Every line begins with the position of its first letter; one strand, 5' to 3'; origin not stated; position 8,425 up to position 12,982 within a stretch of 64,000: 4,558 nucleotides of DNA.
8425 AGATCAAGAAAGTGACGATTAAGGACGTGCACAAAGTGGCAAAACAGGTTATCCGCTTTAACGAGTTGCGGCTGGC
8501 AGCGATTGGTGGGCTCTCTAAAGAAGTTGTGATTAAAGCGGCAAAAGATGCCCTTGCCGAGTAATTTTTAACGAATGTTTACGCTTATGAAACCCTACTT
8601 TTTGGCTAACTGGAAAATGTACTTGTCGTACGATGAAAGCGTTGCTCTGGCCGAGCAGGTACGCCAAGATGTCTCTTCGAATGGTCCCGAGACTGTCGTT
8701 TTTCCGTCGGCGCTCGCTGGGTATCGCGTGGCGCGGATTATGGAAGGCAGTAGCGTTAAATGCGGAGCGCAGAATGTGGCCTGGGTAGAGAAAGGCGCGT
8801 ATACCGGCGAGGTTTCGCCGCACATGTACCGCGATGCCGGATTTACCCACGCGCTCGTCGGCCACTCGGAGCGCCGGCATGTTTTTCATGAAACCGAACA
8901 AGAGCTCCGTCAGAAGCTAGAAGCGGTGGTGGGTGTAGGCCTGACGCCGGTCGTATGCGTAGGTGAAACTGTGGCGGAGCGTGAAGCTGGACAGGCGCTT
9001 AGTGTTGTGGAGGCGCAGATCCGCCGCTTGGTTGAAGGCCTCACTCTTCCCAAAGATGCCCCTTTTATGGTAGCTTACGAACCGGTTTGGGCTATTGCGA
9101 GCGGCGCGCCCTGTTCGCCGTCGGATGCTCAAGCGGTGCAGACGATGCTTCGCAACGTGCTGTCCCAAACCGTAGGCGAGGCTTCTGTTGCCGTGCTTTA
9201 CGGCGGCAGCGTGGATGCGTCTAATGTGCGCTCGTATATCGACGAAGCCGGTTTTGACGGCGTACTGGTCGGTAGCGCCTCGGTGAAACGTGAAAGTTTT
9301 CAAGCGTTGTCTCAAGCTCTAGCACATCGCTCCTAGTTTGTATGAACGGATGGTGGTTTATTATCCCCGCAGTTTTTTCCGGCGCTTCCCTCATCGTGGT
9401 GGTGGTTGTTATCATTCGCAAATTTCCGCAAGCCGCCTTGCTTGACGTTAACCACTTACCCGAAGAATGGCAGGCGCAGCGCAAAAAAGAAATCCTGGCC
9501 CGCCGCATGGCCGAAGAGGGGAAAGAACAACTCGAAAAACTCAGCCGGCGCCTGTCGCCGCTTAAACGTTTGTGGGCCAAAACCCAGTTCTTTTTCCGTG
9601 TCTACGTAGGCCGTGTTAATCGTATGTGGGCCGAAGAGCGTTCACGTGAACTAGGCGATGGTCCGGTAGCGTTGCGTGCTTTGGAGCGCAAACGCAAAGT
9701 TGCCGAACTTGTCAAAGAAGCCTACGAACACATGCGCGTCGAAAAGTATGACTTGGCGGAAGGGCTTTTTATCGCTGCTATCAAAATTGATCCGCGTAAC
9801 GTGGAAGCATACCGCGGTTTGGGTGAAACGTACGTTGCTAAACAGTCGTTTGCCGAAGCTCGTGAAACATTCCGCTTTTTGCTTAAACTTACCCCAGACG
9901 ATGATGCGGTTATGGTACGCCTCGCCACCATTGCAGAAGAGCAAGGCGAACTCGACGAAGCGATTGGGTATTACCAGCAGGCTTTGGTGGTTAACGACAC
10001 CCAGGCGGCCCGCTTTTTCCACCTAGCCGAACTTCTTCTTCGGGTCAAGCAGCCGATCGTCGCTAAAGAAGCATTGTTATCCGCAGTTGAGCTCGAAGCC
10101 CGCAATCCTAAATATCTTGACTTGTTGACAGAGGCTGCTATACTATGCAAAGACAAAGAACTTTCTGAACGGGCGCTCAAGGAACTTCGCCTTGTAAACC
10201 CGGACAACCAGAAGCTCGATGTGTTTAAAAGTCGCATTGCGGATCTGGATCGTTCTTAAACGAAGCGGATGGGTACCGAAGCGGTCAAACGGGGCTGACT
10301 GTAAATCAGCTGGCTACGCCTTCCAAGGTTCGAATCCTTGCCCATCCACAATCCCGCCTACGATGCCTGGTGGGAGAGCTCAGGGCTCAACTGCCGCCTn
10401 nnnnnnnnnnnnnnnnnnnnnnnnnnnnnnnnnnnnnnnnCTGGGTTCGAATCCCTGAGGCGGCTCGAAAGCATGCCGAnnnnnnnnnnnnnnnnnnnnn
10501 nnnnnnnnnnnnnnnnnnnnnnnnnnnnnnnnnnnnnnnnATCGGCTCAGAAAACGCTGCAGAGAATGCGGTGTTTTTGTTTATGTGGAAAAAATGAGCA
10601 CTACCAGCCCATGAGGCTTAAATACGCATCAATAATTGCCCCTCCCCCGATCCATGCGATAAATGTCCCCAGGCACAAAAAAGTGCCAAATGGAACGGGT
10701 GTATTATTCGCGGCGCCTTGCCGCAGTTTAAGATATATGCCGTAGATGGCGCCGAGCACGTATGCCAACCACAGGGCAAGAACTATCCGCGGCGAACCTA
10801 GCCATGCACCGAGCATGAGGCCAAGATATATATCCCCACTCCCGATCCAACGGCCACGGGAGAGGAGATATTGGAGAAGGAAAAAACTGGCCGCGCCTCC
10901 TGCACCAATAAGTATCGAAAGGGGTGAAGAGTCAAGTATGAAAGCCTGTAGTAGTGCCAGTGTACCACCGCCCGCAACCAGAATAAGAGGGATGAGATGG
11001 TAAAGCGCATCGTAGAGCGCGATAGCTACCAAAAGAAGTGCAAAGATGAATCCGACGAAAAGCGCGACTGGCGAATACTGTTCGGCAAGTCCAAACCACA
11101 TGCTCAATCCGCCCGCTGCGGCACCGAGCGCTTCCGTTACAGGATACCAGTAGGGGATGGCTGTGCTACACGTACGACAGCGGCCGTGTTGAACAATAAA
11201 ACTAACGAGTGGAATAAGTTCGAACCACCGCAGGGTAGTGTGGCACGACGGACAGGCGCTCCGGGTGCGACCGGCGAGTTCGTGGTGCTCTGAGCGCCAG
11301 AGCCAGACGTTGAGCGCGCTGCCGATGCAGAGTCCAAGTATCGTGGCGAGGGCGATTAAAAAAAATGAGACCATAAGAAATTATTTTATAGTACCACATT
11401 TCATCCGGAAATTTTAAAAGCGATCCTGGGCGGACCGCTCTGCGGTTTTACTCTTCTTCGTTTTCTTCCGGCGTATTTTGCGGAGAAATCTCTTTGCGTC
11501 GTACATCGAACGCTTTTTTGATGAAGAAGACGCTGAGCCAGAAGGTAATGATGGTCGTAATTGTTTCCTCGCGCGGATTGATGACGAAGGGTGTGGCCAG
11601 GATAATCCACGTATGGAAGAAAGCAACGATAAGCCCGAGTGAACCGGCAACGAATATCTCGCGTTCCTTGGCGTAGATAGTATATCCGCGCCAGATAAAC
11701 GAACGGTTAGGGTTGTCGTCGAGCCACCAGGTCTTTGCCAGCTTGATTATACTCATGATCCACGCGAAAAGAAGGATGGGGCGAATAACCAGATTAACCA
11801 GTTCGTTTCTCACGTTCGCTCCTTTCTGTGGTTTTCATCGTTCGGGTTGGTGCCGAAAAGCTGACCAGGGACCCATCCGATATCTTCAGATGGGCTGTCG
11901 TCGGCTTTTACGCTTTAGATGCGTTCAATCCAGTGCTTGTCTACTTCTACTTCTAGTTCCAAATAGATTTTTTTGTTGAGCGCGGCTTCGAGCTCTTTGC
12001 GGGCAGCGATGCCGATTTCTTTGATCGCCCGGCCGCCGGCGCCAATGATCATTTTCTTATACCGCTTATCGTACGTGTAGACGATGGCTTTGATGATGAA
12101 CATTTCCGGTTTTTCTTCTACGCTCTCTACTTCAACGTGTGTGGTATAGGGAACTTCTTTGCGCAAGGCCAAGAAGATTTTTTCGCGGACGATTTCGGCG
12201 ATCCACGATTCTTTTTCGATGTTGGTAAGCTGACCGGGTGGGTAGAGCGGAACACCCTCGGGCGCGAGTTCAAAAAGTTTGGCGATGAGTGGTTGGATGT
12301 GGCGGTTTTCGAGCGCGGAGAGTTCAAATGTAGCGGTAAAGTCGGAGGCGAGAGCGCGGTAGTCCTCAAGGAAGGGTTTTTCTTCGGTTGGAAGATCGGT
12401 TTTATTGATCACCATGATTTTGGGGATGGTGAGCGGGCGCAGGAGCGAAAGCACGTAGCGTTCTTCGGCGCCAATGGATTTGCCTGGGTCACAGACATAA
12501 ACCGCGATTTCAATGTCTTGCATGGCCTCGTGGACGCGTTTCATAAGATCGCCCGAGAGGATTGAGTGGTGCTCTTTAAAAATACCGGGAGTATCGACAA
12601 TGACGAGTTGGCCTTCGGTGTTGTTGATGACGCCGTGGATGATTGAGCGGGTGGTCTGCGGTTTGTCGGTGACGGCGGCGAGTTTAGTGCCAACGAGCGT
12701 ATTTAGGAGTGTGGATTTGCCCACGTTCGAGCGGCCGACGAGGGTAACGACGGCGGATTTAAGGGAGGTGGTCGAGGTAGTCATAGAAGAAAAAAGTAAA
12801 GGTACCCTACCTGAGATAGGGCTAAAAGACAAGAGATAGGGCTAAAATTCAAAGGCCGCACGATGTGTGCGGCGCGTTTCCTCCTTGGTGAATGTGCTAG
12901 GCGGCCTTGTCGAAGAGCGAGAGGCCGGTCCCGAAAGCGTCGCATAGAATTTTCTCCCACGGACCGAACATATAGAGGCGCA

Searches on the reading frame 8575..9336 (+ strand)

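Call 77: search_protein_families(library=pfam, proteins=[window:8575-9336:+], max_evalue=0.00001)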
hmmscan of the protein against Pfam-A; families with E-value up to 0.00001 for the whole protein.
window:8575-9336:+ (253 aa): 1 family
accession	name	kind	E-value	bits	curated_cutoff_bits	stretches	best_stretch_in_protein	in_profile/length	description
PF00121.24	TIM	-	5.3e-76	255.8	20.1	1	9-248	3-244/245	Triosephosphate isomerase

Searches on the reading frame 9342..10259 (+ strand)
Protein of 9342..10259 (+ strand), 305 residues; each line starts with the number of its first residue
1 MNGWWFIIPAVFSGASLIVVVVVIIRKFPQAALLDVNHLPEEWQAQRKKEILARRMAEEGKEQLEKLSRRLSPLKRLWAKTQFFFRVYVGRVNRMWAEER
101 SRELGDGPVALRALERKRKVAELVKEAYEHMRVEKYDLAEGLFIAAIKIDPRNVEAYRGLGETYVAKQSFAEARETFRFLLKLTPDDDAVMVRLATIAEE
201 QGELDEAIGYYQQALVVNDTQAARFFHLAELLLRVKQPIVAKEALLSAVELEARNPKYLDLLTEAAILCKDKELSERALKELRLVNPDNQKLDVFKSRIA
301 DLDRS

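Call 77: search_protein_families(library=pfam, proteins=[window:9342-10259:+], max_evalue=0.00001)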
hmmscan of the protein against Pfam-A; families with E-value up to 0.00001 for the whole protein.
window:9342-10259:+ (305 aa): 11 families
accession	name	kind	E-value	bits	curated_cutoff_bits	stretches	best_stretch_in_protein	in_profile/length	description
PF13432.12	TPR_16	-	8.5e-17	61.7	32.7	2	125-187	2-64/65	Tetratricopeptide repeat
PF07719.23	TPR_2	-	8.5e-13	47.8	27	0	191-217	4-30/34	Tetratricopeptide repeat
PF13414.12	TPR_11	-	2.3e-11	43.6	26.8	0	145-167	19-41/42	TPR repeat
PF14559.12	TPR_19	-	2.5e-11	44.2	25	1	134-189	5-60/68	Tetratricopeptide repeat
PF00515.34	TPR_1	-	1.1e-10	41.3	27.8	0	193-218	6-31/34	Tetratricopeptide repeat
PF13428.12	TPR_14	-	4.5e-10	39.6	23.5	0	154-196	1-43/44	Tetratricopeptide repeat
PF13431.12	TPR_17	-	7.6e-10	38.7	24.4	0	142-174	1-33/34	Tetratricopeptide repeat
PF23914.1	TPR_CcmH_CycH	-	3e-08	34.1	42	0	131-220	61-153/158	Cytochrome c-type biogenesis protein H TPR domain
PF13181.12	TPR_8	-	3.4e-08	33.5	25.7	0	191-215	4-28/34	Tetratricopeptide repeat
PF13176.12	TPR_7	-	5.8e-08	32.7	27.9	0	192-219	3-32/36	Tetratricopeptide repeat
PF13424.12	TPR_12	-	1.9e-06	28.4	30.1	0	156-215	5-72/77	Tetratricopeptide repeat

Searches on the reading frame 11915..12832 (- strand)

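Call 22: search_protein_families(library=pfam, proteins=[window:11915-12832:-], max_evalue=0.001)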
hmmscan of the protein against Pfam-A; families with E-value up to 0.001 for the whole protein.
window:11915-12832:- (305 aa): 9 families
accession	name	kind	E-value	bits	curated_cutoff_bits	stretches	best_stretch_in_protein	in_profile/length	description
PF01926.29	MMR_HSR1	-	1.1e-23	83.9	21.9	1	29-144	2-113/113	50S ribosome-binding GTPase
PF07650.23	KH_2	-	1.4e-13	50.9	22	1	226-301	1-77/78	KH domain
PF02421.24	FeoB_N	-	2.3e-10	40.7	27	1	29-182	3-152/156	Ferrous iron transport protein B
PF03193.22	RsgA_GTPase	-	2.2e-09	37.8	30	1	21-84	101-168/174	RsgA GTPase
PF00009.33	GTP_EFTU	-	3.1e-09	37.1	26.5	1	68-191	63-187/188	Elongation factor Tu GTP binding domain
PF04548.22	AIG1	-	6.1e-09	36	27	1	29-134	3-110/212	AIG1 family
PF00350.29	Dynamin_N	-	2e-08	34.9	27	0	29-63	1-35/168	Dynamin family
PF00071.28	Ras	-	1.8e-06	28.1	21.6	1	30-187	3-157/162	Ras family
PF10662.15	PduV-EutP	-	0.00017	21.8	21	1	29-185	4-140/143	Ethanolamine utilisation - propanediol utilisation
